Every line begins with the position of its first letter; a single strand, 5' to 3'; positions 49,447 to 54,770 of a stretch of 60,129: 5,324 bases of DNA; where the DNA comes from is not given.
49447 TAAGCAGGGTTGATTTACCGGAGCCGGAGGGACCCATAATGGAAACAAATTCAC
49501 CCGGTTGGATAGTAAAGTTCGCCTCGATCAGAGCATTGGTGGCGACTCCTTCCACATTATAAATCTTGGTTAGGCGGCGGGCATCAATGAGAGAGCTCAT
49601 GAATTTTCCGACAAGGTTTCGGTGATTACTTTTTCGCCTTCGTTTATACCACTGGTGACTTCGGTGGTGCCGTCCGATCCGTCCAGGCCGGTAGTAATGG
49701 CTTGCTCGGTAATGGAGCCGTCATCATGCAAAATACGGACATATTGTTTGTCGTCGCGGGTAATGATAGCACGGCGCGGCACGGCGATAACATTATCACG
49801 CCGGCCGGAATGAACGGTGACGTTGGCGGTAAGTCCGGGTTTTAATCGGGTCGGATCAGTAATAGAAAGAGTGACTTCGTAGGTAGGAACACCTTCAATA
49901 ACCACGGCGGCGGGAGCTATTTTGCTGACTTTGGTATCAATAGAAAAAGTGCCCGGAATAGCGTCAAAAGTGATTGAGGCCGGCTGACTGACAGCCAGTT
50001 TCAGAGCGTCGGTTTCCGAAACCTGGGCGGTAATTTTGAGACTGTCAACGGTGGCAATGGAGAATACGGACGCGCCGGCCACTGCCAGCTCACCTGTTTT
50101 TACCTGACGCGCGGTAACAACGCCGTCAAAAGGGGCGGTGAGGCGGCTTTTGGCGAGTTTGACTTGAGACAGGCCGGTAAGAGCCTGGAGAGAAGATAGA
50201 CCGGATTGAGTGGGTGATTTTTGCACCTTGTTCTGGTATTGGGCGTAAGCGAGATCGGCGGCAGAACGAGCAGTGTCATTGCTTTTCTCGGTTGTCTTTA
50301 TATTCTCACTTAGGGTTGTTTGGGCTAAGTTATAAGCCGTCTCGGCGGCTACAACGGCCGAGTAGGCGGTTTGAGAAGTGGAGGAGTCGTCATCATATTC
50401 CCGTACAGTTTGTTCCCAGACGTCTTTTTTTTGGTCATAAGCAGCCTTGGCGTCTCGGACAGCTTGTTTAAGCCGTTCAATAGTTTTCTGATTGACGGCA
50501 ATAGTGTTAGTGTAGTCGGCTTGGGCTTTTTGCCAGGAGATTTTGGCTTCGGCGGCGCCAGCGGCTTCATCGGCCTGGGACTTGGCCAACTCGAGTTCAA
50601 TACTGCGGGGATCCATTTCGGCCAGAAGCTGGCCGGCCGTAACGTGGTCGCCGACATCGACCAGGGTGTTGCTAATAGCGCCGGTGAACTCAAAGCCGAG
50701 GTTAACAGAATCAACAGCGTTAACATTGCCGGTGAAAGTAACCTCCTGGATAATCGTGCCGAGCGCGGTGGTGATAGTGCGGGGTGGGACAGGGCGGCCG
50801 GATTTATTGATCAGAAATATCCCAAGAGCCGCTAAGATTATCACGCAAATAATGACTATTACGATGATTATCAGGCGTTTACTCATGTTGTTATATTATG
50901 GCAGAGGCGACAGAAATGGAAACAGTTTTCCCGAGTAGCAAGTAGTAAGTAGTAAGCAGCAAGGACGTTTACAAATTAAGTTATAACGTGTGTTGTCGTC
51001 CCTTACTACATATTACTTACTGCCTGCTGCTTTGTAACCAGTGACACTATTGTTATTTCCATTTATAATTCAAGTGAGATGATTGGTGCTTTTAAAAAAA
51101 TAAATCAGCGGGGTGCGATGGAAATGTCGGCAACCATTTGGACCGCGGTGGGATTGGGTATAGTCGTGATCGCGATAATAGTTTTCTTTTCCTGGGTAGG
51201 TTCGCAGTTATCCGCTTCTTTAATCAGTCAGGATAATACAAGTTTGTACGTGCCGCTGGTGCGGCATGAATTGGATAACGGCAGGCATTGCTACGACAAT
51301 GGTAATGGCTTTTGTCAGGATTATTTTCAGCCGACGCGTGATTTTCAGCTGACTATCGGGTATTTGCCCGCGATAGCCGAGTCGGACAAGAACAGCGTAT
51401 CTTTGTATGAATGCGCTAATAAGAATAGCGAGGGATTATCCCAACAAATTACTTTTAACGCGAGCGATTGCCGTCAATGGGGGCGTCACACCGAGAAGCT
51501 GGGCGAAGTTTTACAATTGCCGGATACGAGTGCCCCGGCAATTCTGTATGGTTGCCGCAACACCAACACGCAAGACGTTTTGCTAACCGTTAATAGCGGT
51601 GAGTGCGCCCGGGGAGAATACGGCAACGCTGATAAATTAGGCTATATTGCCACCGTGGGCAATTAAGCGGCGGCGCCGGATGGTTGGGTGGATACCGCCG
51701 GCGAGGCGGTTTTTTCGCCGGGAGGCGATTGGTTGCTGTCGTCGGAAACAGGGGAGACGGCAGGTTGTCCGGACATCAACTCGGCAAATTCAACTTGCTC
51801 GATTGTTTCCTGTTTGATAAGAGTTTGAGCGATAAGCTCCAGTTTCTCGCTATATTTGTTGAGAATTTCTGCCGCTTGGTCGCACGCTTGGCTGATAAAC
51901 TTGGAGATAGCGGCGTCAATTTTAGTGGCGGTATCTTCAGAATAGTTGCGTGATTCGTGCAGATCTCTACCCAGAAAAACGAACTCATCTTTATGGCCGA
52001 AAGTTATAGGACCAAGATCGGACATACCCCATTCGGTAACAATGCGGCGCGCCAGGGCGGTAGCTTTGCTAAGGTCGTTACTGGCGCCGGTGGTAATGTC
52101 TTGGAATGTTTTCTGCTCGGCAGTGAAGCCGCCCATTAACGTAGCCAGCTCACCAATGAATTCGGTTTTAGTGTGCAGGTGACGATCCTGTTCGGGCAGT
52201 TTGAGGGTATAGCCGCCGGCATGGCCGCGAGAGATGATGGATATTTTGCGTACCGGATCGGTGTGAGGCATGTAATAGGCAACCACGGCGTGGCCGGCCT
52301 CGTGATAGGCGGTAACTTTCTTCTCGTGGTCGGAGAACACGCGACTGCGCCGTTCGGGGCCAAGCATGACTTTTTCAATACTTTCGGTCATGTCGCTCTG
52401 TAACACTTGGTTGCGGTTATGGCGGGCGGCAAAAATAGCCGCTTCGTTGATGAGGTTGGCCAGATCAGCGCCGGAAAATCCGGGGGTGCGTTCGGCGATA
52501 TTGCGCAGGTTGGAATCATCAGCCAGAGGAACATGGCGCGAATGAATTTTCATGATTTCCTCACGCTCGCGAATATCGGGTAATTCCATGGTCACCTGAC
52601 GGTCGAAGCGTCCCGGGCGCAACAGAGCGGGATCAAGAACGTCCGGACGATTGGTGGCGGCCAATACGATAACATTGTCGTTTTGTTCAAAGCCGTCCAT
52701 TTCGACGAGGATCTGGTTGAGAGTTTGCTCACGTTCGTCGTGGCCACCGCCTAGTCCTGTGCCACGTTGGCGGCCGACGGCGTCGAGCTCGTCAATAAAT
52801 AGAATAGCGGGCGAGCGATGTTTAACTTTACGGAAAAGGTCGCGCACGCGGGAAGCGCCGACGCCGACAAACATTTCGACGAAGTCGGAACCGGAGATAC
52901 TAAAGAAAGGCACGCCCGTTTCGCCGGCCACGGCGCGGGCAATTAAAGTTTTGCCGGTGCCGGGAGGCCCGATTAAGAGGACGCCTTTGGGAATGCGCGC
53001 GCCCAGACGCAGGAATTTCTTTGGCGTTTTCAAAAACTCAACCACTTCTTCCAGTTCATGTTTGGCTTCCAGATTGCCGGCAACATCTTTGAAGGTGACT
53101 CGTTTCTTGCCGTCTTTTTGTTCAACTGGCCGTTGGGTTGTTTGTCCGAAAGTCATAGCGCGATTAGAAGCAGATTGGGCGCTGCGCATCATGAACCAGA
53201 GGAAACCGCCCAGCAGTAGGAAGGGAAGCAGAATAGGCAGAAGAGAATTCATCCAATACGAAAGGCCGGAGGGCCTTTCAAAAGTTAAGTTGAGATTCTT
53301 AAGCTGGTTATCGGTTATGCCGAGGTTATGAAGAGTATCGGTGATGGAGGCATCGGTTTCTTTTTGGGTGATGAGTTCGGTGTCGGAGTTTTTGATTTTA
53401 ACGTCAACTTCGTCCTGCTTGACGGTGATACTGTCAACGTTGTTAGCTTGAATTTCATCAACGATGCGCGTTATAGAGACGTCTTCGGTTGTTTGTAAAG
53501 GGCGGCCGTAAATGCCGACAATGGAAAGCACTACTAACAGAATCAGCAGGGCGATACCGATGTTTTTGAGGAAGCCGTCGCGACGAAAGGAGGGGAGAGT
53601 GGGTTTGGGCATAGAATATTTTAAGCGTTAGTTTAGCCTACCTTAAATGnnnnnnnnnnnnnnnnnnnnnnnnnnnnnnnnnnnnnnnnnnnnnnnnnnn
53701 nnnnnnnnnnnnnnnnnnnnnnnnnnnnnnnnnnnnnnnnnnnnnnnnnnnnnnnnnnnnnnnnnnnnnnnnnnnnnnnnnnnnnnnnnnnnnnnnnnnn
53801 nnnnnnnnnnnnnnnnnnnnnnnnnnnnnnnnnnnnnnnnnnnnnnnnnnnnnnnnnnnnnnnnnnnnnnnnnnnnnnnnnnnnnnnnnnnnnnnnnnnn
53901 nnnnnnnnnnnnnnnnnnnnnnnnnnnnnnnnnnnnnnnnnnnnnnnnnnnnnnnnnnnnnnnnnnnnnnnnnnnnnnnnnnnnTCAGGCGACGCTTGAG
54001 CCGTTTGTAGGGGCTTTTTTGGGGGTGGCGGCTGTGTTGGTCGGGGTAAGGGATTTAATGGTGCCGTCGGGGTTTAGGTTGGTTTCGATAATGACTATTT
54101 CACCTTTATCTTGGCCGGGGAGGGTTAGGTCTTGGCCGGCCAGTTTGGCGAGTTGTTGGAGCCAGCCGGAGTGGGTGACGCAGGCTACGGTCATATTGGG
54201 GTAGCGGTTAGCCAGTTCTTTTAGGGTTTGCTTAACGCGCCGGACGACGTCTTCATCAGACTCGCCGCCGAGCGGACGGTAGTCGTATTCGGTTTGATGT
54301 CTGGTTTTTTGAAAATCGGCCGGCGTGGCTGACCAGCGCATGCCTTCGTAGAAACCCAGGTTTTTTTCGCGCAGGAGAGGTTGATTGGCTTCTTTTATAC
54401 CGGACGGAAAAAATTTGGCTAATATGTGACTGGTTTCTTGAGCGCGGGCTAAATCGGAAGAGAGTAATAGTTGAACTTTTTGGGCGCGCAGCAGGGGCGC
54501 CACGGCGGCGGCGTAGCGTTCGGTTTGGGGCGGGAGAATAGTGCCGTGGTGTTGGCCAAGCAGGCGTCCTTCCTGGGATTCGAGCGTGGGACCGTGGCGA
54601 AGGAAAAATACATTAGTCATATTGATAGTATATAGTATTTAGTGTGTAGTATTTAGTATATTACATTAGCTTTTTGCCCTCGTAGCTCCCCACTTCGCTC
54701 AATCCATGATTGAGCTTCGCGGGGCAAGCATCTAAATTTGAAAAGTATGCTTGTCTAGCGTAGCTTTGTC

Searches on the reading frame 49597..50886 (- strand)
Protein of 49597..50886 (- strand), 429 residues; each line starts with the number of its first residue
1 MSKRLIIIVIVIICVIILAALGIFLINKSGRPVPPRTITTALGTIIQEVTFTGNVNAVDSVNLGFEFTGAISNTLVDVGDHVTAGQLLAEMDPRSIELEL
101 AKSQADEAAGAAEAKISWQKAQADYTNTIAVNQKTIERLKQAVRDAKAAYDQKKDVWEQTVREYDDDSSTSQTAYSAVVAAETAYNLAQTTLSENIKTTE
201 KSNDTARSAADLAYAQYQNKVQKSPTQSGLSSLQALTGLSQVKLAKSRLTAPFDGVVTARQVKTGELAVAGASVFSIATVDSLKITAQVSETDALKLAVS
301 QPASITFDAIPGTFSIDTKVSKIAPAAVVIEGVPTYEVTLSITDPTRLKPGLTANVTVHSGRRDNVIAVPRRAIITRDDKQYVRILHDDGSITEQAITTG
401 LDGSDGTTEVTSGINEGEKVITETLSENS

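Call 10: search_protein_families(library=pfam, proteins=[window:49597-50886:-], max_evalue=0.001)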
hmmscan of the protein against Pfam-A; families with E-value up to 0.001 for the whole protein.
window:49597-50886:- (429 aa): 3 families
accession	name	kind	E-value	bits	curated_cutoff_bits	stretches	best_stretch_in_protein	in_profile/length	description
PF13437.12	HlyD_3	-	1.3e-15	58.5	22.2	1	249-351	2-106/106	HlyD family secretion protein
PF16576.10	HlyD_D23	-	1.1e-14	54.7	30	1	235-345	98-204/214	Barrel-sandwich domain of CusB or HlyD membrane-fusion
PF00364.28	Biotin_lipoyl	-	0.00094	19.4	22.1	0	69-91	15-36/73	Biotin-requiring enzyme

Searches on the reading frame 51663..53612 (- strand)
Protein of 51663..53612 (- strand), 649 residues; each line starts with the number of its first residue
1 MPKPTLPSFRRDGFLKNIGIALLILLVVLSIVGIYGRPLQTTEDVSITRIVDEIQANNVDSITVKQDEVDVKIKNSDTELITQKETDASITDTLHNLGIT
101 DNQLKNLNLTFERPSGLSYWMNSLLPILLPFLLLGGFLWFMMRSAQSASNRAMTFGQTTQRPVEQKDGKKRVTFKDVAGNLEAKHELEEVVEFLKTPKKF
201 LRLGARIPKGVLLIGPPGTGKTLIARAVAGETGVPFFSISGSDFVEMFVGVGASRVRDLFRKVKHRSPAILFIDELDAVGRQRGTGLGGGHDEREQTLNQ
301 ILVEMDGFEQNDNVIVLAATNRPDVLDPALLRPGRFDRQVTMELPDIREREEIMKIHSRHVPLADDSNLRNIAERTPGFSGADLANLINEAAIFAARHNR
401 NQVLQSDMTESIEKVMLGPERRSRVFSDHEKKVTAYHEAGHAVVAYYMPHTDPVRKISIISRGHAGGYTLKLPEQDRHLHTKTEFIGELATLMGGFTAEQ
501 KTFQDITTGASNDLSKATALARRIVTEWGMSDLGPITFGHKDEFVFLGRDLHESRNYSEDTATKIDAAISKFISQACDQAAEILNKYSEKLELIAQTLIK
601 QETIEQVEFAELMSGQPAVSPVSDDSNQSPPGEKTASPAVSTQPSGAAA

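Call 10: search_protein_families(library=pfam, proteins=[window:51663-53612:-], max_evalue=0.001)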
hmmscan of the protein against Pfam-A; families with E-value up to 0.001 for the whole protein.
window:51663-53612:- (649 aa): 8 families
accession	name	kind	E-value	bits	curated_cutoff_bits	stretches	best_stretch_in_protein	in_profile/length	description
PF01434.24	Peptidase_M41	-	7.7e-64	215.5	29.9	1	424-611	1-190/191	Peptidase family M41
PF00004.35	AAA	-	9.8e-46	155.9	21.2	1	211-343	1-130/131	ATPase family associated with various cellular activities (AAA)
PF17862.7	AAA_lid_3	-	9e-15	54.3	27.2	1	366-409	1-44/45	AAA+ lid domain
PF06480.20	FtsH_ext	-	2.7e-08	34.4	25.5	1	20-101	3-98/103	FtsH Extracellular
PF07728.20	AAA_5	-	1.8e-06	28.5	22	1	210-332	1-137/139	AAA domain (dynein-related subfamily)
PF23902.1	AAA_lid_PRS2_C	-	5.4e-06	26.9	34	1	349-416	3-71/73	PRS2 AAA+ lid C-terminal domain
PF06068.19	TIP49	-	2.2e-05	24.3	23.8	1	208-245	50-89/347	TIP49 P-loop domain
PF05496.18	RuvB_N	-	0.00041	20.6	27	0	209-277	34-94/159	Holliday junction DNA helicase RuvB P-loop domain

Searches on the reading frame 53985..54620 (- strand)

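Call 10: search_protein_families(library=pfam, proteins=[window:53985-54620:-], max_evalue=0.001)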
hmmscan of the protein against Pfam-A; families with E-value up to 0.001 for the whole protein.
window:53985-54620:- (211 aa): 1 family
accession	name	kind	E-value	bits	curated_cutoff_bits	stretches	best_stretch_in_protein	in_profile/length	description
PF00300.27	His_Phos_1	-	2.4e-29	102.8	21.7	1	4-162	1-160/194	Histidine phosphatase superfamily (branch 1)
